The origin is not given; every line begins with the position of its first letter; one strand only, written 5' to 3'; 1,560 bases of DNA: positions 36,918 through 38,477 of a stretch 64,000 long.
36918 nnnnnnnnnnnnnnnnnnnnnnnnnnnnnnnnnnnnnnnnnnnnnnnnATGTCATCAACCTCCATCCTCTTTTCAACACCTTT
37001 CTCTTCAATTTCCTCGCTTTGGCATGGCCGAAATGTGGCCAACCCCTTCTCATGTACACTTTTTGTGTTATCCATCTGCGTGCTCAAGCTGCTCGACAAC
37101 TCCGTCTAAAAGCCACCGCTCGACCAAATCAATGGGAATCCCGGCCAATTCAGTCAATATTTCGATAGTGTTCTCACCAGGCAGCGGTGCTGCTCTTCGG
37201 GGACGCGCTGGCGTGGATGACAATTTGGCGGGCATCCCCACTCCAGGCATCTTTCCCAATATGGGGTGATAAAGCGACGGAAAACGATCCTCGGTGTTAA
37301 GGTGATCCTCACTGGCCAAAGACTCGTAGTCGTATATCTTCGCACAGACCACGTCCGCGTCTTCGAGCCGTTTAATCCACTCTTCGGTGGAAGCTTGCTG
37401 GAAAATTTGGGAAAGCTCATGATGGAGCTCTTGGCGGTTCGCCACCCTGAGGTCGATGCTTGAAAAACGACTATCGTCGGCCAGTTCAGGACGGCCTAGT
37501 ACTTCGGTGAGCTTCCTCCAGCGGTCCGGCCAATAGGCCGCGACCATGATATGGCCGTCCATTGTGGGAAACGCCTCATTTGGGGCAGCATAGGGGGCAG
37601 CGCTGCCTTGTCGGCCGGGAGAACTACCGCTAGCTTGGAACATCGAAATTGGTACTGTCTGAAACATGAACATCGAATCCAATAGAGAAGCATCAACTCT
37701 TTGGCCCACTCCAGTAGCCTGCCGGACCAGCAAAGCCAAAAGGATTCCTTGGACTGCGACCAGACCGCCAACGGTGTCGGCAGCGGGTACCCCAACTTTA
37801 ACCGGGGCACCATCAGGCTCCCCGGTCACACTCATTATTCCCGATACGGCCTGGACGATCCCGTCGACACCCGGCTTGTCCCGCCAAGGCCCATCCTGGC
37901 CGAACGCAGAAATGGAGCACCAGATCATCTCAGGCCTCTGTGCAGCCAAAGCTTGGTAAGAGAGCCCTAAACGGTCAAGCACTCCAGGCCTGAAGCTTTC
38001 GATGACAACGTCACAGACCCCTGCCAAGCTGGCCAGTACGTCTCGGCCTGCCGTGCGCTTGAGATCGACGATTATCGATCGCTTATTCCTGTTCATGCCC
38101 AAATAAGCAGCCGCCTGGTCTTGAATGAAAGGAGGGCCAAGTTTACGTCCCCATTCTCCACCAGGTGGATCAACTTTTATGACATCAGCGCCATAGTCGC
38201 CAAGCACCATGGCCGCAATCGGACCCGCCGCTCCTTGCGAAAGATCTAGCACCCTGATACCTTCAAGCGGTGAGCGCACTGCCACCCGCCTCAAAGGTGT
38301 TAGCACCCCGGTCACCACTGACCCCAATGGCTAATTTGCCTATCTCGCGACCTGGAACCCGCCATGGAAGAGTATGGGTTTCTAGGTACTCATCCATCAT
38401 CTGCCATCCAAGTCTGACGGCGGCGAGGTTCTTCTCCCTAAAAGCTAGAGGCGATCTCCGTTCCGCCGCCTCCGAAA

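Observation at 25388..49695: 20-gene TetR-flanked supercluster with a gene composition that matches no pathway I can name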

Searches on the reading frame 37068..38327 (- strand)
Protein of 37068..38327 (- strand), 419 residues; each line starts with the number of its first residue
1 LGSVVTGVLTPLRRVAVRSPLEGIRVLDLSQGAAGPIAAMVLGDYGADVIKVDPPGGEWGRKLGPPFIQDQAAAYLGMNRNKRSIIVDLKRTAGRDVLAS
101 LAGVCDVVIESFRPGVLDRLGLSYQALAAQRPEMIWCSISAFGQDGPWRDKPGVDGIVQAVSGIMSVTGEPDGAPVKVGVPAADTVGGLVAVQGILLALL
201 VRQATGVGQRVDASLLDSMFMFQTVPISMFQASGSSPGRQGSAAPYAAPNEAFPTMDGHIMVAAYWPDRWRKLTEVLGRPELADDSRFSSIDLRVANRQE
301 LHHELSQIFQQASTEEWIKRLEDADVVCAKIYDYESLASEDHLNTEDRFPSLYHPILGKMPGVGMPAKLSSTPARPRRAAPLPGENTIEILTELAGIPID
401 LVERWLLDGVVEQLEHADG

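Call 4: search_protein_families(library=pfam, proteins=[window:37068-38327:-])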
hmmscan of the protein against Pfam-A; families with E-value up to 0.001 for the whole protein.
window:37068-38327:- (419 aa): 1 family
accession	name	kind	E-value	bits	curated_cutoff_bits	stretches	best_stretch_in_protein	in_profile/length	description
PF02515.22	CoA_transf_3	-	7.3e-122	407.4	23.3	1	21-387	1-366/366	CoA-transferase family III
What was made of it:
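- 37068..38279 (-): Family III CoA-transferase. Proposed succinyl-CoA:phenylitaconate CoA-transferase. PF02515, 407 bits (call 4).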

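Call 10: search_protein_families(library=ncbifam, proteins=[window:37068-38327:-], max_evalue=0.00001)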
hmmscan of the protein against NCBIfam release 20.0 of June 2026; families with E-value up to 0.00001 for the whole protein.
window:37068-38327:- (419 aa): 7 families
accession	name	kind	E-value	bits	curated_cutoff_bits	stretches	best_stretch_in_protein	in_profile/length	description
NF052585.1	SucGlutTfsCaiB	equivalog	6.8e-84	281.7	750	1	18-396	5-390/394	succinate--glutarate CoA-transferase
NF041294.1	Scnl_mescCoAtase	equivalog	6.5e-75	252.6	700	1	21-391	4-380/381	succinyl-CoA:mesaconate CoA-transferase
NF008511.0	PRK11430.1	equivalog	2.1e-67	227.9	522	1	18-333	7-322/381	CoA:oxalate CoA-transferase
NF003809.0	PRK05398.1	subfamily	4.3e-62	210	442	2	19-221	3-206/416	formyl-CoA transferase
TIGR03253.1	oxalate_frc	equivalog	1.9e-58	198.2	504.2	2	19-220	2-204/416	formyl-CoA transferase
NF002914.1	PRK03525.1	equivalog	6.5e-30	104.3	413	1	19-394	8-381/400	L-carnitine CoA-transferase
TIGR04253.1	mesacon_CoA_iso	equivalog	4.2e-25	88.6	725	1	21-407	3-396/403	2-methylfumaryl-CoA isomerase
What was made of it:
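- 37068..38279 (-): Best NCBIfam models are succinate-glutarate and succinyl-CoA:mesaconate CoA-transferases (call 10).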

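Call 15: find_related_loci(query=window:37068-38279:-, collection=genome_contigs, flank=10000)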
Query window:37068-38279:- (403 aa) in genome_contigs; peptide patterns used: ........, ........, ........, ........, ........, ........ (x = any residue, [..] = any of these).
600 stretches matched a pattern (row limit reached: there are more); 592 encode a relative of the query (tblastn E <= 1e-3); the best 80 are kept; 80 distinct loci.
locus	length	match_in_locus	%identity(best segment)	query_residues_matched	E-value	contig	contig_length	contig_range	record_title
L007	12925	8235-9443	95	1-403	0e+0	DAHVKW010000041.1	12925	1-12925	MAG TPA_asm: Actinobacteria bacterium isolate clean513 NODE_41_length_12925_cov_3.006849, whole genome shotgun sequence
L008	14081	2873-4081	84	1-403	0e+0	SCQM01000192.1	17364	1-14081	MAG: Actinomycetota bacterium isolate FW021_bin.20 FW021_bin.20-62932, whole genome shotgun sequence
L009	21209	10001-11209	84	1-403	0e+0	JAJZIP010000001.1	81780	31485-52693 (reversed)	MAG: Actinomycetes bacterium isolate LSA3.bin6 NODE_310_length_81780_cov_1.949579, whole genome shotgun sequence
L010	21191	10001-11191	69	1-398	2e-165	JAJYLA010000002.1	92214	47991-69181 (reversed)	MAG: Actinomycetes bacterium isolate DBS2-1.bin59 NODE_415_length_92214_cov_2.789558, whole genome shotgun sequence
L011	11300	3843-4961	67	5-377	4e-165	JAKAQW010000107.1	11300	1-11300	MAG: Actinomycetes bacterium isolate YF2.bin99 NODE_6098_length_11300_cov_4.033474, whole genome shotgun sequence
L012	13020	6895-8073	63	3-396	6e-160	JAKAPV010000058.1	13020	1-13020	MAG: Bacillota bacterium isolate YF1.bin87 NODE_5739_length_13020_cov_1.330567, whole genome shotgun sequence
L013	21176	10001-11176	58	4-395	7e-142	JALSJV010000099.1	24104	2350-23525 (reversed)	MAG: Acidimicrobiia bacterium isolate 354-166_metabat2_scaf2bin.111 354-166_scaffold_1967_c1, whole genome shotgun seque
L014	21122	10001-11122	56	5-378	1e-132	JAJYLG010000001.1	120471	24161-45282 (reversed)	MAG: Chloroflexi bacterium isolate DBS2-1.bin66 NODE_241_length_120471_cov_2.117962, whole genome shotgun sequence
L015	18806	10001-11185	55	5-399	5e-136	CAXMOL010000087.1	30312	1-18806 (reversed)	MAG: uncultured Kiloniellaceae bacterium isolate 07C-BC-St04_bin.20.orig genome assembly, contig: k141_2355080, whole ge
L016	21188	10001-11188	42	1-395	9e-100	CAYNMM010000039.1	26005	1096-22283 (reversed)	MAG TPA_asm: uncultured bacterium isolate binchicken_co219_312 genome assembly, contig: k141_1130058, whole genome shotg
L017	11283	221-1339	43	5-378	4e-95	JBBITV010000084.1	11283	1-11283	MAG: Chloroflexota bacterium isolate RSS170216_bin_404 NODE_5936_length_11283_cov_4.404613, whole genome shotgun sequenc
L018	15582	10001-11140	43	1-378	7e-95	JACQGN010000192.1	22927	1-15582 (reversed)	MAG: Betaproteobacteria bacterium isolate NC_groundwater_1074_Ag_S2p5_64_289 S_2p5_S6_coassembly_k141_2765085, whole gen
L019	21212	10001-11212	41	1-396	2e-94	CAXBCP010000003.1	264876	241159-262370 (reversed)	MAG TPA_asm: uncultured Rhodospirillaceae bacterium isolate ERR2762135_concoct_49 genome assembly, contig: ERZ3421838.84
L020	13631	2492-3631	43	1-378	6e-93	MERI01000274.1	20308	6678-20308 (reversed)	MAG: Betaproteobacteria bacterium RIFCSPLOWO2_12_FULL_62_58 rifcsplowo2_12_scaffold_9669, whole genome shotgun sequence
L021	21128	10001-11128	41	5-378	7e-91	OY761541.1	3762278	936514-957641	MAG: Dehalococcoidia bacterium isolate f9b9afb7-0d58-404f-89de-58ff16bbafec genome assembly, chromosome: 1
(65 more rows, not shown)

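Call 26: search_protein_families(library=pfam, proteins=[L015:5-640:+, L015:1103-1456:+, L015:1481-2455:-, L015:2452-4815:-, L015:4818-5300:-, L015:9363-9992:+, L015:14351-14929:+, L015:15049-16212:+, L015:16047-17315:+, L015:18052-18768:+], max_evalue=0.00001)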
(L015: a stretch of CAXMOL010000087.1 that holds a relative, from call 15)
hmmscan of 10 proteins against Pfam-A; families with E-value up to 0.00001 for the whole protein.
L015:5-640:+ (211 aa): 0 families

L015:1103-1456:+ (117 aa): 2 families
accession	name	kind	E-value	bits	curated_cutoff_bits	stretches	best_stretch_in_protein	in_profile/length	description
PF03061.28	4HBT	-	8.2e-14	52.1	20.6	1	14-92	1-78/79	Thioesterase superfamily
PF13622.12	4HBT_3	-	4.7e-07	30.4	24.3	1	14-88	8-73/83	Acyl-CoA thioesterase N-terminal domain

L015:1481-2455:- (324 aa): 2 families
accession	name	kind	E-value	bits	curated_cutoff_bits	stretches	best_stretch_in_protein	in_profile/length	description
PF00941.27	FAD_binding_5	-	6.7e-36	124.1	27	1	6-208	2-165/170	FAD binding domain in molybdopterin dehydrogenase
PF03450.22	CO_deh_flav_C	-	2.1e-21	76.4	25.5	1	219-319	2-100/102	CO dehydrogenase flavoprotein C-terminal domain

L015:2452-4815:- (787 aa): 3 families
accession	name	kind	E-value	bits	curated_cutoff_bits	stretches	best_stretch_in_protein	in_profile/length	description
PF02738.23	MoCoBD_1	-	7.8e-76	254.8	27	1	143-386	3-244/244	Molybdopterin cofactor-binding domain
PF20256.3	MoCoBD_2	-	1.1e-65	222.4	27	1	420-693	14-283/283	Molybdopterin cofactor-binding domain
PF01315.27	Ald_Xan_dh_C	-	6.4e-29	100.9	31.3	1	20-125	1-109/110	Aldehyde oxidase and xanthine dehydrogenase, a/b hammerhead domain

L015:4818-5300:- (160 aa): 2 families
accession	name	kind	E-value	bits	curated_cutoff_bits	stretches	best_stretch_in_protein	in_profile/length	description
PF01799.25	Fer2_2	-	9.8e-33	112.6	30.3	1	81-153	1-74/75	[2Fe-2S] binding domain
PF00111.32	Fer2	-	8.4e-10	38.9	21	1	14-63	2-51/77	2Fe-2S iron-sulfur cluster binding domain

L015:9363-9992:+ (209 aa): 2 families
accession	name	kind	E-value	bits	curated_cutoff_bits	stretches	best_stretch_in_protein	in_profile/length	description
PF17932.6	TetR_C_24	-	2.8e-24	86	26.4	1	83-194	3-114/114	Tetracyclin repressor-like, C-terminal domain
PF00440.29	TetR_N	-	1.9e-14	53.6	24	1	16-62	1-47/47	Bacterial regulatory proteins, tetR family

L015:14351-14929:+ (192 aa): 0 families

L015:15049-16212:+ (387 aa): 2 families
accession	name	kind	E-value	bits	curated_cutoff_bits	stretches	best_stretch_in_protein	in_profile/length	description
PF08240.17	ADH_N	-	1.7e-23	83.3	23.5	1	64-171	2-102/104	Alcohol dehydrogenase GroES-like domain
PF00107.32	ADH_zinc_N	-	1.3e-20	74.1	31.8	1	215-349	1-128/129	Zinc-binding dehydrogenase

L015:16047-17315:+ (422 aa): 2 families
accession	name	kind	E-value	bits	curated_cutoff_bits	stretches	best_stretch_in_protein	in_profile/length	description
PF00378.25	ECH_1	-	3.5e-41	141.6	27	1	99-274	8-179/251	Enoyl-CoA hydratase/isomerase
PF16113.10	ECH_2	-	2.8e-20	73.5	27.2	1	99-268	3-171/335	Enoyl-CoA hydratase/isomerase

L015:18052-18768:+ (238 aa): 6 families
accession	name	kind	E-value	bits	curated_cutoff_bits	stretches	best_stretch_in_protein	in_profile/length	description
PF13561.12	adh_short_C2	-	2.9e-59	200.9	27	1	15-235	3-234/236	Enoyl-(Acyl carrier protein) reductase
PF00106.31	adh_short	-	9.6e-49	165.9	26.6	1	9-190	3-193/195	short chain dehydrogenase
PF08659.16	KR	-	8.1e-18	65.4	22.6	1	9-162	3-165/180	KR domain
PF23441.1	SDR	-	6.1e-12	45.9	27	1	104-238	121-257/258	SDR-like rossmann domain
PF01370.27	Epimerase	-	1.5e-08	34.8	20.9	1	9-177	1-176/240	NAD dependent epimerase/dehydratase family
PF13460.12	NAD_binding_10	-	7.4e-08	32.9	27.2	1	13-215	1-178/184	NAD(P)H-binding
